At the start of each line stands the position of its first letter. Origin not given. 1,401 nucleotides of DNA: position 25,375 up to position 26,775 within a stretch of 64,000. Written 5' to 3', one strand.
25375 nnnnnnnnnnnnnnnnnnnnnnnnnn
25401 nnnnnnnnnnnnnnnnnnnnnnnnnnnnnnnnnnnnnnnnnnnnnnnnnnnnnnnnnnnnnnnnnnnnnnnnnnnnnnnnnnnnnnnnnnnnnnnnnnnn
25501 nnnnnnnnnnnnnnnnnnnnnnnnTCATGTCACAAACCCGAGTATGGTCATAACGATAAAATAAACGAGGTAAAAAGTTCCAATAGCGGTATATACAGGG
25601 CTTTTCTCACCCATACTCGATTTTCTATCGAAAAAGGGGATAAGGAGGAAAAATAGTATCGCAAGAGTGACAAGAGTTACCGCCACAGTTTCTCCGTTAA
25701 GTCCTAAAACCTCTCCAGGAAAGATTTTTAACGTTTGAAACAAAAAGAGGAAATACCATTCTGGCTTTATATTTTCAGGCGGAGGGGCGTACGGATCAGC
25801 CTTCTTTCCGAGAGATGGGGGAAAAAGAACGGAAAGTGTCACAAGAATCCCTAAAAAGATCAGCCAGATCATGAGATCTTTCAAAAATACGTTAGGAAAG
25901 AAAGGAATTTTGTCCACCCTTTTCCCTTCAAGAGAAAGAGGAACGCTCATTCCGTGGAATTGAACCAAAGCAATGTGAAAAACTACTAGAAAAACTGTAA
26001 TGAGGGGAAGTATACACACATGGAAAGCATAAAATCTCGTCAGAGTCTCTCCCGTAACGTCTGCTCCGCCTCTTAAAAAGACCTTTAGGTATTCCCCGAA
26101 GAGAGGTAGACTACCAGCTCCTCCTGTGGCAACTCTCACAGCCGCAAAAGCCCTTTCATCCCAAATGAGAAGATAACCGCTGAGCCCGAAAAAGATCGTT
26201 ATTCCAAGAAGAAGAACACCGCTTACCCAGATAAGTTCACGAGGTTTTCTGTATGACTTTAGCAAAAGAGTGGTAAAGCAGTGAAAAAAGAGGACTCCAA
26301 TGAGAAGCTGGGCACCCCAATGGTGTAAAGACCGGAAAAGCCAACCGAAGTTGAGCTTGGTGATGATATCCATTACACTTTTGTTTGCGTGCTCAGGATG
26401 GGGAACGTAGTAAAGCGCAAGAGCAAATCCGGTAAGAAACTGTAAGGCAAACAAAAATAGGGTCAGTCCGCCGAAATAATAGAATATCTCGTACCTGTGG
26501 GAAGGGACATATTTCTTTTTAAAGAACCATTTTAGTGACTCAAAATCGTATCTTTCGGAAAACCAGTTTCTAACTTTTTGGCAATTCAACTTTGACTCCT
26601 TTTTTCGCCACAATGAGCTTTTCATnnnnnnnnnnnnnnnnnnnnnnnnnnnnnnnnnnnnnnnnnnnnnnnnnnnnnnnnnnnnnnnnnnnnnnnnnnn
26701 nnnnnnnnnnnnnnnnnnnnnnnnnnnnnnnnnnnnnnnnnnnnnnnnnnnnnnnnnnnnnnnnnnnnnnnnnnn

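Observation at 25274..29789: Succinate dehydrogenase/fumarate reductase genes translationally coupled to a Rieske/cytochrome b module in one operon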

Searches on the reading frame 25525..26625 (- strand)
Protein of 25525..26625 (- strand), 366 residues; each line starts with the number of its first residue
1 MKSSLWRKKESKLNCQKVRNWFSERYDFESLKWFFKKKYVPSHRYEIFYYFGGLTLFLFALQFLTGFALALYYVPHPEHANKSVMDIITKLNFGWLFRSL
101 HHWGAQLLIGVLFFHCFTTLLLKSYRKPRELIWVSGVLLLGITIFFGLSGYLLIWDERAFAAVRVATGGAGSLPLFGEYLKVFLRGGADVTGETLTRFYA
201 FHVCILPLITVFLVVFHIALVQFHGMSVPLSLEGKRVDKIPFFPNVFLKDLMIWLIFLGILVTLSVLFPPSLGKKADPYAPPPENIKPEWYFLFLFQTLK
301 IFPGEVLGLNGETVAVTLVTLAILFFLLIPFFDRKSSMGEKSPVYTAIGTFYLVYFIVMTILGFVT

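Call 3: search_protein_families(library=pfam, proteins=[window:25525-26625:-], max_evalue=0.01)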
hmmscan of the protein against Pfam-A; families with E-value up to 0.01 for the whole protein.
window:25525-26625:- (366 aa): 3 families
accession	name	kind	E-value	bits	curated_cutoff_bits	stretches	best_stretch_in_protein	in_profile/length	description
PF00033.24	Cytochrome_B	-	5.8e-46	157.1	27.2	1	37-222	3-186/189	Cytochrome b/b6/petB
PF13631.11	Cytochrom_B_N_2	-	3.4e-36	125.2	27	1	107-271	2-165/169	Cytochrome b(N-terminal)/b6/petB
PF00032.22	Cytochrom_B_C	-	1.7e-10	41.5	20.7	1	276-363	2-82/102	Cytochrome b(C-terminal)/b6/petD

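Call 4: search_protein_families(library=ncbifam, proteins=[window:25525-26625:-], max_evalue=0.01)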
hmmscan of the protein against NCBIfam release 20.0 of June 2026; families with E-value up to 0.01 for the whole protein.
window:25525-26625:- (366 aa): 5 families
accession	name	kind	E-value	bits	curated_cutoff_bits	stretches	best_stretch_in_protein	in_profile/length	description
NF002990.0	PRK03735.1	subfamily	7.6e-60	202.5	325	1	15-230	2-223/223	cytochrome b6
NF040969.1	cytb_ExtP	equivalog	1.9e-52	178.1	290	1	42-227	16-203/205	selenite/tellurite reduction operon b-type cytochrome ExtP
NF050120.1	bc1_QcrB_actin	exception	1.1e-32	113.6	500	1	24-362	4-377/458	cytochrome bc1 complex cytochrome b subunit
NF041076.1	cyt_b_SoxC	equivalog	8.8e-30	104.1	740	1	19-365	2-361/542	proton pump complex cytochrome B SoxC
TIGR01156.1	cytb6_f_IV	equivalog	3.5e-09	36.7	127.05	1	241-332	30-120/160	cytochrome b6-f complex subunit IV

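Call 6: find_encoding_contigs(protein=window:25525-26625:-, flank=8000, max_places=6)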
Protein window:25525-26625:- (366 aa): no gene with exactly this product is on record in the collection.

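Call 10: find_homologous_proteins(query=window:25525-26589:-, max_evalue=1e-20)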
Query window:25525-26589:- (354 aa): 3073 proteins with E <= 1e-20 among 8000 candidates; the best 120 are listed.
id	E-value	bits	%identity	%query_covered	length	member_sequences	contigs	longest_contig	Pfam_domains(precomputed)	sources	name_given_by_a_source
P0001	2.7e-234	795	100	100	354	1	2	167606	PF00033.25,PF00032.23,PF13631.12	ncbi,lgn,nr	ncbi:MAG: cytochrome bc complex cytochrome b subunit [Desulfobacterota bacterium]|nr:cytochrome bc c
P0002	8.7e-184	629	75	100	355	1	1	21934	PF00033.25,PF00032.23,PF13631.12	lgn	-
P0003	6.8e-180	616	75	100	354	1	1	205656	PF00033.25,PF00032.23,PF13631.12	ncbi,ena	-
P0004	1.2e-173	595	71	100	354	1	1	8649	PF00033.25,PF00032.23,PF13631.12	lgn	-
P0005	1.9e-173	595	71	100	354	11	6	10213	PF00033.25,PF00032.23,PF13631.12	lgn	-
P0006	1.2e-169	582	70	100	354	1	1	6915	PF00033.25,PF00032.23,PF13631.12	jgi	jgi:cytochrome b6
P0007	1.2e-168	579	70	100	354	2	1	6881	PF00033.25,PF00032.23,PF13631.12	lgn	-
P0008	1.5e-168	579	70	100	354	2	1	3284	PF00033.25,PF00032.23,PF13631.12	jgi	jgi:cytochrome b6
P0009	1.9e-168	578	69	100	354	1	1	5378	PF00033.25,PF00032.23,PF13631.12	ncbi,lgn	-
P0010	2.4e-168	578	71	100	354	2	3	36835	PF00033.25,PF00032.23,PF13631.12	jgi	jgi:cytochrome b6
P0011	1.4e-167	576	70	100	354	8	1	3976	PF00033.25,PF00032.23,PF13631.12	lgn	-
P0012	3.7e-167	574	66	100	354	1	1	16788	PF00033.25,PF00032.23,PF13631.12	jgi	jgi:quinol-cytochrome oxidoreductase complex cytochrome b subunit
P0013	7.8e-167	573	69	100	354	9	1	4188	PF00033.25,PF00032.23,PF13631.12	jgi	-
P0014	1.8e-166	572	68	100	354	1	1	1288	PF00033.25,PF00032.23,PF13631.12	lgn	-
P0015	2.5e-166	571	66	100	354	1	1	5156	PF00033.25,PF00032.23,PF13631.12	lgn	-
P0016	3.9e-166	571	69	100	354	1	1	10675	PF00033.25,PF00032.23,PF13631.12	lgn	-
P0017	4.7e-166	570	68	99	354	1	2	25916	PF00033.25,PF00032.23,PF13631.12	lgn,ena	-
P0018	5.1e-166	570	66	100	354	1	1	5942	PF00033.25,PF00032.23,PF13631.12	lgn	-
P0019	5.7e-166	570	66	100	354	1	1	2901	PF00033.25,PF00032.23,PF13631.12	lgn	-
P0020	8.4e-166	570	70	100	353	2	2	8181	PF00033.25,PF00032.23,PF13631.12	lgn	-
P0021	1.0e-165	569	66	100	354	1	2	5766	PF00033.25,PF00032.23,PF13631.12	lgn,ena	-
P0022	1.2e-165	569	66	100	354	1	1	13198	PF00033.25,PF00032.23,PF13631.12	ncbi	-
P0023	1.3e-165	569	66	100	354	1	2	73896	PF00033.25,PF00032.23,PF13631.12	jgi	-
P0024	1.9e-165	568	69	100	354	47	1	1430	PF00033.25,PF00032.23,PF13631.12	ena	-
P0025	2.1e-165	568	68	100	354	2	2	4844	PF00033.25,PF00032.23,PF13631.12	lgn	-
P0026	2.4e-165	568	68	100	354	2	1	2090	PF00033.25,PF00032.23,PF13631.12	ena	-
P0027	3.4e-165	568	67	100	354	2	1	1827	PF00033.25,PF00032.23,PF13631.12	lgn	-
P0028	3.4e-165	568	68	100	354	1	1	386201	PF00033.25,PF00032.23,PF13631.12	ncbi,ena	-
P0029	3.8e-165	567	69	100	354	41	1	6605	PF00033.25,PF00032.23,PF13631.12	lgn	-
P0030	4.1e-165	567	68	100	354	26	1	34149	PF00033.25,PF00032.23,PF13631.12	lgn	-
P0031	4.3e-165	567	68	100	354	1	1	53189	PF00033.25,PF00032.23,PF13631.12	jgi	jgi:quinol-cytochrome oxidoreductase complex cytochrome b subunit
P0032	7.6e-165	566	69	100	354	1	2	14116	PF00033.25,PF00032.23,PF13631.12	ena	-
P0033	9.0e-165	566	68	100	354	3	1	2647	PF00033.25,PF00032.23,PF13631.12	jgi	jgi:cytochrome b6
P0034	9.8e-165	566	67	100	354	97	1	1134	PF00033.25,PF00032.23,PF13631.12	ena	-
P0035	1.4e-164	566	67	100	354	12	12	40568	PF00033.25,PF00032.23,PF13631.12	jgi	-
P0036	1.5e-164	566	68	100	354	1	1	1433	PF00033.25,PF00032.23,PF13631.12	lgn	-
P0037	1.6e-164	565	68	100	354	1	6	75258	PF00033.25,PF00032.23,PF13631.12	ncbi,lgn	-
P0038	1.7e-164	565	66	100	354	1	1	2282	PF00033.25,PF00032.23,PF13631.12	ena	-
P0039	2.4e-164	565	68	100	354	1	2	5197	PF00033.25,PF00032.23,PF13631.12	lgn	-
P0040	2.6e-164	565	70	100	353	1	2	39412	PF00033.25,PF00032.23,PF13631.12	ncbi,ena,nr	ncbi:MAG TPA: cytochrome bc complex cytochrome b subunit [Deltaproteobacteria bacterium]|nr:cytochro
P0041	2.7e-164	565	68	100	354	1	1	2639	PF00033.25,PF00032.23,PF13631.12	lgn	-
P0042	2.8e-164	565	68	100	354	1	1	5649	PF00033.25,PF00032.23,PF13631.12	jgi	jgi:cytochrome b6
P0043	3.1e-164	565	68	100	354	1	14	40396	PF00033.25,PF00032.23,PF13631.12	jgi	jgi:cytochrome b6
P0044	3.4e-164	564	67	100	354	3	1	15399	PF00033.25,PF00032.23,PF13631.12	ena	-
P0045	3.5e-164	564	69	100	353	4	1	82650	PF00033.25,PF00032.23,PF13631.12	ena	-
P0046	4.1e-164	564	68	100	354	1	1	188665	PF00033.25,PF00032.23,PF13631.12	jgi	jgi:cytochrome b6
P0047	5.6e-164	564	67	100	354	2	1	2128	PF00033.25,PF00032.23,PF13631.12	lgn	-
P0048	6.2e-164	564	68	100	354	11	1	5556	PF00033.25,PF00032.23,PF13631.12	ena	-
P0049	6.3e-164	563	68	100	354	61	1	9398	PF00033.25,PF00032.23,PF13631.12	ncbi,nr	ncbi:MAG: cytochrome bc complex cytochrome b subunit [Syntrophorhabdaceae bacterium]|nr:cytochrome b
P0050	6.8e-164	563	67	100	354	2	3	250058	PF00033.25,PF00032.23,PF13631.12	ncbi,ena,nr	ncbi:MAG TPA: cytochrome bc complex cytochrome b subunit [Syntrophorhabdaceae bacterium]|nr:cytochro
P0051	9.8e-164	563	67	100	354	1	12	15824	PF00033.25,PF00032.23,PF13631.12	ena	-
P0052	1.0e-163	563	68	100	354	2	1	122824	PF00033.25,PF00032.23,PF13631.12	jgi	-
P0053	1.1e-163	563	67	100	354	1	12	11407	PF00033.25,PF00032.23,PF13631.12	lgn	-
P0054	1.1e-163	563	67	100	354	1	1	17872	PF00033.25,PF00032.23,PF13631.12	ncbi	-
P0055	1.1e-163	563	66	100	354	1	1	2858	PF00033.25,PF00032.23,PF13631.12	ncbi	-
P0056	1.3e-163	562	70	100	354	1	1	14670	PF00033.25,PF00032.23,PF13631.12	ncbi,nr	ncbi:MAG: cytochrome bc complex cytochrome b subunit [Syntrophus sp. (in: bacteria)]|nr:cytochrome b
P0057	1.6e-163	562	68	100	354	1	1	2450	PF00033.25,PF00032.23,PF13631.12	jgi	jgi:cytochrome b6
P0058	1.7e-163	562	69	100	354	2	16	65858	PF00033.25,PF00032.23,PF13631.12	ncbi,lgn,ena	-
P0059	2.1e-163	562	66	100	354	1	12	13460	PF00033.25,PF00032.23,PF13631.12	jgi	-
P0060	2.8e-163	561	68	100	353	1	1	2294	PF00033.25,PF00032.23,PF13631.12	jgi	jgi:quinol-cytochrome oxidoreductase complex cytochrome b subunit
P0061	4.0e-163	561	67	100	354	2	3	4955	PF00033.25,PF00032.23,PF13631.12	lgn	-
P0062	4.4e-163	561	68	100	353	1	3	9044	PF00033.25,PF00032.23,PF13631.12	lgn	-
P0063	5.6e-163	560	66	100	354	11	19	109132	PF00033.25,PF00032.23,PF13631.12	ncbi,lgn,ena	ncbi:MAG: cytochrome bc complex cytochrome b subunit [Syntrophorhabdus sp.]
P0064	6.0e-163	560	67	100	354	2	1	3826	PF00033.25,PF00032.23,PF13631.12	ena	-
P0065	7.9e-163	560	67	100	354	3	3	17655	PF00033.25,PF00032.23,PF13631.12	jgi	jgi:cytochrome b6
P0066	8.9e-163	560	70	98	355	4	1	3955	PF00033.25,PF00032.23,PF13631.12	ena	-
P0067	9.7e-163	560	67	100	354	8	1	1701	PF00033.25,PF00032.23,PF13631.12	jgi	jgi:cytochrome b6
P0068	1.0e-162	560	69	98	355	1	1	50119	PF00033.25,PF00032.23,PF13631.12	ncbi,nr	ncbi:MAG: cytochrome bc complex cytochrome b subunit [Syntrophus sp. (in: bacteria)]|nr:cytochrome b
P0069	1.0e-162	559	66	100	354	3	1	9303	PF00033.25,PF00032.23,PF13631.12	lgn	-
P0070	1.7e-162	559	70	98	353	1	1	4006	PF00033.25,PF00032.23,PF13631.12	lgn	-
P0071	2.0e-162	559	67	100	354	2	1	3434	PF00033.25,PF00032.23,PF13631.12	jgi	jgi:quinol-cytochrome oxidoreductase complex cytochrome b subunit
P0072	2.4e-162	558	67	100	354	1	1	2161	PF00033.25,PF00032.23,PF13631.12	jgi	jgi:cytochrome b6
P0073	2.6e-162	558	66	100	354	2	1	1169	PF00033.25,PF00032.23,PF13631.12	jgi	jgi:cytochrome b6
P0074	2.6e-162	558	67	100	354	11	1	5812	PF00033.25,PF00032.23,PF13631.12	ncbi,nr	ncbi:MAG: cytochrome bc complex cytochrome b subunit [Deltaproteobacteria bacterium]|nr:cytochrome b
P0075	3.1e-162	558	68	100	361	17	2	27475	PF00033.25,PF00032.23,PF13631.12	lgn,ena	-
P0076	3.7e-162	558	67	100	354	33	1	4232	PF00033.25,PF00032.23,PF13631.12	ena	-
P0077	4.4e-162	557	68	98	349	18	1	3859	PF00033.25,PF00032.23,PF13631.12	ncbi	-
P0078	5.0e-162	557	66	99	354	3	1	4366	PF00033.25,PF00032.23,PF13631.12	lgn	-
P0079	5.0e-162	557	70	97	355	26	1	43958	PF00033.25,PF00032.23,PF13631.12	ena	-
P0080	5.7e-162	557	68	100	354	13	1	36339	PF00033.25,PF00032.23,PF13631.12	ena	-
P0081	5.9e-162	557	67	100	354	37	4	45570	PF00033.25,PF00032.23,PF13631.12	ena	-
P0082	6.2e-162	557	67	100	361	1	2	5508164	PF00033.25,PF00032.23,PF13631.12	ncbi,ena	-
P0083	6.6e-162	557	68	100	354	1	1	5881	PF00033.25,PF00032.23,PF13631.12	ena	-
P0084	7.5e-162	557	67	100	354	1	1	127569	PF00033.25,PF00032.23,PF13631.12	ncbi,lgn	-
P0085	7.5e-162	557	67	100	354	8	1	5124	PF00033.25,PF00032.23,PF13631.12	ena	-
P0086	8.1e-162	557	67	100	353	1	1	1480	PF00033.25,PF00032.23,PF13631.12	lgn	-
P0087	8.2e-162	557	67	100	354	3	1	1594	PF00033.25,PF00032.23,PF13631.12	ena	-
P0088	9.1e-162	556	65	100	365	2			PF00033.25,PF00032.23,PF13631.12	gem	-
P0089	9.4e-162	556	68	100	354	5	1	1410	PF00033.25,PF00032.23,PF13631.12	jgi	jgi:cytochrome b6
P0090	1.1e-161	556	65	100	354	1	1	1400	PF00033.25,PF00032.23,PF13631.12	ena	-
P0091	1.5e-161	556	66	100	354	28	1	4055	PF00033.25,PF00032.23,PF13631.12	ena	-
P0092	1.5e-161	556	67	100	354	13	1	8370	PF00033.25,PF00032.23,PF13631.12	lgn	-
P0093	1.6e-161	556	67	100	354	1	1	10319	PF00033.25,PF00032.23,PF13631.12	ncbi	-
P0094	3.4e-161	554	66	100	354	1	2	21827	PF00033.25,PF00032.23,PF13631.12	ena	-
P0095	3.5e-161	554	66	100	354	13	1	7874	PF00033.25,PF00032.23,PF13631.12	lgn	-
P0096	5.0e-161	554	67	100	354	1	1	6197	PF00033.25,PF00032.23,PF13631.12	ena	-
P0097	5.1e-161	554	66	100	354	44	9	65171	PF00033.25,PF00032.23,PF13631.12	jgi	jgi:cytochrome b6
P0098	5.5e-161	554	67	100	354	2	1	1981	PF00033.25,PF00032.23,PF13631.12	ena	-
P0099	6.2e-161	554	68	100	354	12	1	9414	PF00033.25,PF00032.23,PF13631.12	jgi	-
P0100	7.8e-161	553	69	100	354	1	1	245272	PF00033.25,PF00032.23,PF13631.12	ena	-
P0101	7.9e-161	553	66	100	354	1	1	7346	PF00033.25,PF00032.23,PF13631.12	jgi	-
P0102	8.2e-161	553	67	100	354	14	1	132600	PF00033.25,PF00032.23,PF13631.12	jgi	jgi:cytochrome b6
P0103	8.9e-161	553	67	100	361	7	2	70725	PF00033.25,PF00032.23,PF13631.12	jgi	-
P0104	1.0e-160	553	67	99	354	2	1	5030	PF00033.25,PF00032.23,PF13631.12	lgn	-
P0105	1.3e-160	553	67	100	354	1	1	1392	PF00033.25,PF00032.23,PF13631.12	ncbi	-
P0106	1.3e-160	553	66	99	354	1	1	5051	PF00033.25,PF00032.23,PF13631.12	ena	-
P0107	1.5e-160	552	65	100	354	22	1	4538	PF00033.25,PF00032.23,PF13631.12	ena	-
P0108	1.5e-160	552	66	100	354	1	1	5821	PF00033.25,PF00032.23,PF13631.12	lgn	-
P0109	1.7e-160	552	68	99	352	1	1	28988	PF00033.25,PF00032.23,PF13631.12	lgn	-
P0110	1.7e-160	552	67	99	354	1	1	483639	PF00033.25,PF00032.23,PF13631.12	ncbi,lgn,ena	-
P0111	1.8e-160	552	66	100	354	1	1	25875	PF00033.25,PF00032.23,PF13631.12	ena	-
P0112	1.8e-160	552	65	100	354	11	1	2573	PF00033.25,PF00032.23,PF13631.12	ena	-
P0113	2.6e-160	552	66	100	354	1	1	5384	PF00033.25,PF00032.23,PF13631.12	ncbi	-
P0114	2.7e-160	552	67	100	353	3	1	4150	PF00033.25,PF00032.23,PF13631.12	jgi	jgi:quinol-cytochrome oxidoreductase complex cytochrome b subunit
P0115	2.8e-160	551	67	100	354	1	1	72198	PF00033.25,PF00032.23,PF13631.12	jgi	jgi:quinol-cytochrome oxidoreductase complex cytochrome b subunit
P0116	3.2e-160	551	67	100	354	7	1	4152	PF00033.25,PF00032.23,PF13631.12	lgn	-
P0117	3.3e-160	551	65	100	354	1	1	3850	PF00033.25,PF00032.23,PF13631.12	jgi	jgi:quinol-cytochrome oxidoreductase complex cytochrome b subunit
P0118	3.5e-160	551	66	100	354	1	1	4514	PF00033.25,PF00032.23,PF13631.12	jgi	jgi:cytochrome b6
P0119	3.6e-160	551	66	100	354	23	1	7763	PF00033.25,PF00032.23,PF13631.12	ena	-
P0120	3.8e-160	551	67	100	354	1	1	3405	PF00033.25,PF00032.23,PF13631.12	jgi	jgi:cytochrome b6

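Call 13: find_related_loci(query=A1, collection=genome_contigs, flank=7000)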
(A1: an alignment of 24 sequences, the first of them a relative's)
Query A1 (354 aa) in genome_contigs; peptide patterns used: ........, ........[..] (x = any residue, [..] = any of these).
204 stretches matched a pattern; 119 encode a relative of the query (tblastn E <= 1e-3); the best 80 are kept; 80 distinct loci.
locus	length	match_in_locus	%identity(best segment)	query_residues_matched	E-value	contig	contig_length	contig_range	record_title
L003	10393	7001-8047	70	6-354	8e-169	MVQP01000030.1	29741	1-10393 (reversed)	MAG: Syntrophorhabdus sp. PtaB.Bin047 A4E60_contig000030, whole genome shotgun sequence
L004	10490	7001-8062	69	1-354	3e-168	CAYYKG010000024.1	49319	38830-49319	MAG TPA_asm: uncultured Syntrophorhabdus sp. isolate SRP241326_co4_217 genome assembly, contig: NODE_1118_length_49319_c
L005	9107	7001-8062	68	1-354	6e-168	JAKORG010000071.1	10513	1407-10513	MAG: Deltaproteobacteria bacterium isolate all_maxbin.269 k201_1317135, whole genome shotgun sequence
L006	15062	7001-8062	68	1-354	2e-167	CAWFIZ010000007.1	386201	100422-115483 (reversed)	MAG: uncultured delta proteobacterium isolate MFD04716.bin.1.277 genome assembly, contig: contig_42937, whole genome sho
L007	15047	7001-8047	69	6-354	2e-166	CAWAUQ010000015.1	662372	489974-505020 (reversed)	MAG: uncultured delta proteobacterium isolate MFD03899.bin.2.116 genome assembly, contig: contig_5034, whole genome shot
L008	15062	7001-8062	70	1-354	4e-166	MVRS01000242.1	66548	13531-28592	MAG: Syntrophorhabdus sp. PtaU1.Bin058 A4E64_contig000242, whole genome shotgun sequence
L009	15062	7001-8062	67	1-354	7e-166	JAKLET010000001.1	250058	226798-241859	MAG: Deltaproteobacteria bacterium isolate RA.bin14 RA.bin14_1, whole genome shotgun sequence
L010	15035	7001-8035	70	8-352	2e-165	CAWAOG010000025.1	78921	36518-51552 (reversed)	MAG: uncultured delta proteobacterium isolate MFD02979.bin.1.23 genome assembly, contig: contig_33191, whole genome shot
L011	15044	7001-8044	69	7-354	8e-165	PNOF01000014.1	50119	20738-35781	MAG: Syntrophus sp. (in: bacteria) isolate SW.3.55 SW_1000326_50119, whole genome shotgun sequence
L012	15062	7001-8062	67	1-354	6e-165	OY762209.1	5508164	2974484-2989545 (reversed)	MAG: Syntrophorhabdaceae bacterium isolate b67c53bf-795e-48b1-b0c8-2f1cb1e3683a genome assembly, chromosome: 1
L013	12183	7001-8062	67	1-354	9e-165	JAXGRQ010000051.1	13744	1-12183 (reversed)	MAG: Syntrophales bacterium isolate AnMBR.bin353 bin353_51, whole genome shotgun sequence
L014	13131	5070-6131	68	1-354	2e-164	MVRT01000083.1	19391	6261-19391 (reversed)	MAG: Syntrophorhabdus sp. PtaU1.Bin153 A4E65_contig000083, whole genome shotgun sequence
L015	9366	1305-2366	67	1-354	2e-164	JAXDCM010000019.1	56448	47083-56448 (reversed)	MAG: Syntrophales bacterium isolate POMEDNA-B44 Raw1_k127_21540, whole genome shotgun sequence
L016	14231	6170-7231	67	1-354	6e-164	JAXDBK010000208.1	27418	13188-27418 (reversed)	MAG: Syntrophorhabdus sp. isolate POMEDNA-B16 Raw2_k127_1442703, whole genome shotgun sequence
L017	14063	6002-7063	67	1-354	5e-164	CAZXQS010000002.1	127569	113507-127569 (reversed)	MAG TPA_asm: uncultured Syntrophorhabdus sp. isolate SRP192927_co3_184 genome assembly, contig: NODE_140_length_127569_c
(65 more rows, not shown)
